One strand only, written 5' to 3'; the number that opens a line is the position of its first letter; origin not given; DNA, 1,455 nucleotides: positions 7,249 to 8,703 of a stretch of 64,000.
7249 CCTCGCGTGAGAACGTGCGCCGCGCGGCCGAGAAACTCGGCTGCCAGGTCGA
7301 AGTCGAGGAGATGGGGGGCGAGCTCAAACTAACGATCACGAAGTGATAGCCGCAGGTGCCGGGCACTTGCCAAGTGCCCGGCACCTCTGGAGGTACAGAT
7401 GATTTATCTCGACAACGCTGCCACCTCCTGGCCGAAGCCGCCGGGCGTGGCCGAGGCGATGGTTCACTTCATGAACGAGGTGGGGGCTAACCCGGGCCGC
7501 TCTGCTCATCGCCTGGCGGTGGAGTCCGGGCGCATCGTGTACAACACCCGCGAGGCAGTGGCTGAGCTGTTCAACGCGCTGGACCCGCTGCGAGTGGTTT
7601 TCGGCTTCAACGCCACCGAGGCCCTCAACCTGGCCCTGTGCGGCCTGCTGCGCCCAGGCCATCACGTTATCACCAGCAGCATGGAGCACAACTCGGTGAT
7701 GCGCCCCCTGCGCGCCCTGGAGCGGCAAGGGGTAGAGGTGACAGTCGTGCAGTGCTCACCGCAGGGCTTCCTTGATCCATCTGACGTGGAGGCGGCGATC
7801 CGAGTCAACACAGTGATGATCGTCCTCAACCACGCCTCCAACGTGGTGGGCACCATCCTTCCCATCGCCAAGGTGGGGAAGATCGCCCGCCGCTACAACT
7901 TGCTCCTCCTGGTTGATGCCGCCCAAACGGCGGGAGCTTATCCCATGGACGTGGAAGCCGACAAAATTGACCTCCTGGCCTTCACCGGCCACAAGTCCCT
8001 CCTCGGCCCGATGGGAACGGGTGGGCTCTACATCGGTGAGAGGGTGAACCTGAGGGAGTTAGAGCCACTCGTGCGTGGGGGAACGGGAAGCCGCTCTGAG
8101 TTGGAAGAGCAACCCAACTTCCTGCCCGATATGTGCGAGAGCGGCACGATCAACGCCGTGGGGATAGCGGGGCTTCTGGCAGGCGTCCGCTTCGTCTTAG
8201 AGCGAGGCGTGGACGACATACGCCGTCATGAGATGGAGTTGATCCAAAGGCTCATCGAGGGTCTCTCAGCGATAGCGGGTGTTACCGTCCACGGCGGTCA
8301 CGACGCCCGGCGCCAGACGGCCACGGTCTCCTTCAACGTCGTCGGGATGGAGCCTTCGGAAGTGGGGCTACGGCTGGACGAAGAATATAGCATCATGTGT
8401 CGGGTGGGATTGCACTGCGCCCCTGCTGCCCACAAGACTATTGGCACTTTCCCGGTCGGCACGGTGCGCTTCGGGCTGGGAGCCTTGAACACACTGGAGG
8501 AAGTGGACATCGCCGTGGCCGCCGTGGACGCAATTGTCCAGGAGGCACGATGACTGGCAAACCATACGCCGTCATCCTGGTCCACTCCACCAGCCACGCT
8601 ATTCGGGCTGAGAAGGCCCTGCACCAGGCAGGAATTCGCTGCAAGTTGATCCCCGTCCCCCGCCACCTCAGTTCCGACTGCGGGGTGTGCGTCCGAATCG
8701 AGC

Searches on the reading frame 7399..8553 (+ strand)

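Call 59: search_protein_families(library=ncbifam, proteins=[window:7399-8553:+], max_evalue=1e-10)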
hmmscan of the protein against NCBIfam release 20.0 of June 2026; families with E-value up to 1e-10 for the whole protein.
window:7399-8553:+ (384 aa): 16 families
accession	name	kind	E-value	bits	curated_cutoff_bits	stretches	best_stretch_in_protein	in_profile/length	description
TIGR01977.1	am_tr_V_EF2568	hypoth_equivalog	1.8e-143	478.1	377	1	2-379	1-376/376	cysteine desulfurase family protein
NF040779.1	Sec_lyase_SclA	exception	3.6e-116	388.2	525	1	2-380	1-377/378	selenocysteine lyase SclA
TIGR01979.1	sufS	subfamily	3.8e-73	246.6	475.1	1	1-379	19-398/403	SufS family cysteine desulfurase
TIGR03402.1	FeS_nifS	equivalog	1.6e-55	188.5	530.75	1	2-384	1-374/379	cysteine desulfurase NifS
NF010611.0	PRK14012.1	equivalog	2.2e-54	184.9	548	1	2-382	7-381/406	IscS subfamily cysteine desulfurase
NF041166.1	f2_encap_cargo1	exception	9.1e-53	180.3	800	1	1-377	246-621/623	family 2A encapsulin nanocompartment cargo protein cysteine desulfurase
TIGR02006.1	IscS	equivalog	1.6e-52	178.9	643.2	1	2-382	5-377/402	IscS subfamily cysteine desulfurase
TIGR03235.1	DNA_S_dndA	equivalog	2.4e-49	168.5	480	1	3-332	1-318/353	cysteine desulfurase DndA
NF006791.0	PRK09295.1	equivalog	7.7e-47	160.3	661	1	1-379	24-401/406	cysteine desulfurase SufS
TIGR01976.1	am_tr_V_VC1184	hypoth_equivalog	8.8e-46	157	352.35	1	1-375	19-400/401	cysteine desulfurase-like protein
NF008126.0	PRK10874.1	equivalog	8.5e-41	140.4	607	1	2-379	21-395/401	cysteine desulfurase CsdA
TIGR03392.1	FeS_syn_CsdA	equivalog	2.3e-40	139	493.6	1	2-378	18-391/398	cysteine desulfurase CsdA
NF002806.0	PRK02948.1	subfamily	1.1e-36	126.7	304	1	1-382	1-374/381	IscS subfamily cysteine desulfurase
TIGR03403.1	nifS_epsilon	equivalog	1.4e-36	126.2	587.7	1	2-372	1-365/382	NifS family cysteine desulfurase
TIGR04343.1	egtE_PLP_lyase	equivalog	1.3e-14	53.8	400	1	46-343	55-341/370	ergothioneine biosynthesis PLP-dependent enzyme EgtE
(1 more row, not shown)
